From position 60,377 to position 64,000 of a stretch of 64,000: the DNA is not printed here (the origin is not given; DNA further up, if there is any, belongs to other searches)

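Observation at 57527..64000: Giant secreted repeat protein (>2,158 aa, still open at the window edge) missing from the ORF track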

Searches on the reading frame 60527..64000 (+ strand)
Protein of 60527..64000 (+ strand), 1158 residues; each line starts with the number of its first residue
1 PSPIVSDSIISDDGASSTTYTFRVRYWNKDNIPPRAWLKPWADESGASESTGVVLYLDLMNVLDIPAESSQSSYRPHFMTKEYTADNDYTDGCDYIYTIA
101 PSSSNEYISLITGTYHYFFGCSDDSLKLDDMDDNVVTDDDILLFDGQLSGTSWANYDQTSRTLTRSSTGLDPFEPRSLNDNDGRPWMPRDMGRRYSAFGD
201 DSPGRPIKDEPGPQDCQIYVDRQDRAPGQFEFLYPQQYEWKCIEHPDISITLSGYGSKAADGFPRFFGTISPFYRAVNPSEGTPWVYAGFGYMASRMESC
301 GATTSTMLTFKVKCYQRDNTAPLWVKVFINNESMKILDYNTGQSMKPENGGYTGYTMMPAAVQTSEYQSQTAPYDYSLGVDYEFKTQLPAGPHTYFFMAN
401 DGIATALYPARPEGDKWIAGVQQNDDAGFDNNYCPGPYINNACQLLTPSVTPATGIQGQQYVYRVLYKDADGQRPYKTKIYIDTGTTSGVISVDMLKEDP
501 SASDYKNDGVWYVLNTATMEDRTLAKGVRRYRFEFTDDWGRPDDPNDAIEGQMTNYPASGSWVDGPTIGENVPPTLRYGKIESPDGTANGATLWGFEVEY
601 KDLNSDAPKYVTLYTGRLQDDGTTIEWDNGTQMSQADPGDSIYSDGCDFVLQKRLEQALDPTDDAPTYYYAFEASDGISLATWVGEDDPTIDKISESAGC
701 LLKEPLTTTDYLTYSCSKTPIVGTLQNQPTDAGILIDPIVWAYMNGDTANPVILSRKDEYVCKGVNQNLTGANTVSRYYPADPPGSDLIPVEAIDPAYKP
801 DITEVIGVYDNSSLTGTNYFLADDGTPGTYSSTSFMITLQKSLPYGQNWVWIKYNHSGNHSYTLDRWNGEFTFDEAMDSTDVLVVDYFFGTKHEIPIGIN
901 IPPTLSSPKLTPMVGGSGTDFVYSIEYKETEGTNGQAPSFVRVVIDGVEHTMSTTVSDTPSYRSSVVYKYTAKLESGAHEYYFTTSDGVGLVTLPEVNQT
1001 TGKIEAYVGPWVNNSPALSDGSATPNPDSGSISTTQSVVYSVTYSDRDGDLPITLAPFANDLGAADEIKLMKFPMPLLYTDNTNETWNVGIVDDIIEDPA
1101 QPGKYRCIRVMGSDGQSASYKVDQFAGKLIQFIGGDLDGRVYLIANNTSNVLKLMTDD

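Call 45: predict_structure(alignment_id=A2)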
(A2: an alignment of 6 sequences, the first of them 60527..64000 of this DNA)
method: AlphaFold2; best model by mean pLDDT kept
length: 1158 residues; sequences in the alignment: 6
mean_pLDDT: 39.2   pTM: 0.27
mean pLDDT of the five models: 39.2, 37.8, 37.3, 36.3, 29.9
residues with pLDDT >= 90: 0; 70-90: 34; 50-70: 244; < 50: 880
segments of 3 or more residues with pLDDT < 50: 1-19, 36-51, 57-76, 100-374, 376-476, 484-490, 498-510, 513-529, 538-573, 586-589, 603-606, 677-738, 755-771, 777-803, 846-848, 863-871, 885-920, 927-936, 956-965, 974-981, 983-1158
pLDDT, mean of each block of 10 residues (from residue 1): 24 34 55 49 38 48 32 47 64 58 38 35 29 28 28 30 23 23 23 22 27 23 20 21 20 21 21 21 21 27 38 44 45 28 25 35 32 46 47 41 28 23 21 21 22 28 44 48 46 49 41 46 39 49 31 32 40 55 54 67 52 69 60 70 62 68 59 53 41 37 31 27 23 35 56 47 43 48 36 37 59 64 70 61 55 56 43 53 44 32 22 34 49 45 53 46 48 49 45 33 28 24 26 24 31 33 32 38 36 38 36 35 36 34 35 27
secondary structure, 60 per line:
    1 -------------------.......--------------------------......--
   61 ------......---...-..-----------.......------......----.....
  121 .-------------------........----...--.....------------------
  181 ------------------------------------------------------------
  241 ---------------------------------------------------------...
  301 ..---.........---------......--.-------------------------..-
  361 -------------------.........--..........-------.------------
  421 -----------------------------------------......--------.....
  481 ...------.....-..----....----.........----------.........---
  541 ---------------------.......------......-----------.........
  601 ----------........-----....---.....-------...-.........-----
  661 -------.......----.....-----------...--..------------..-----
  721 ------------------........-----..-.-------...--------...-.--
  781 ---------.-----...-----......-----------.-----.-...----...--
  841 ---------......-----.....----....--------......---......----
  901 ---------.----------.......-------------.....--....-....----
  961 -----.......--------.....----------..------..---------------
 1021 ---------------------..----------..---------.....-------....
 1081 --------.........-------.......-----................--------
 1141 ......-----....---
elements in order (helices of 4 or more, strands of 3 or more residues): E20-26 E53-58 H67-72 E76-78 E93-99 H106-111 E116-121 H141-148 H158-162 E298-302 E306-314 E324-329 E380-388 E391-400 E462-467 E476-483 E490-494 H502-505 E510-515 E529-537 E562-568 E575-580 E592-600 E611-618 E624-627 E631-635 E647-655 E668-674 E679-683 E695-697 E739-743 E763-765 E774-776 E804-809 E829-831 E836-838 E850-855 E861-865 E870-873 E882-887 E891-896 E921-927 E941-945 E948-951 E953-956 E966-972 E981-985 H1065-1069 E1077-1080 E1089-1097 E1105-1111 E1117-1121 H1122-1132 E1141-1146 E1152-1155
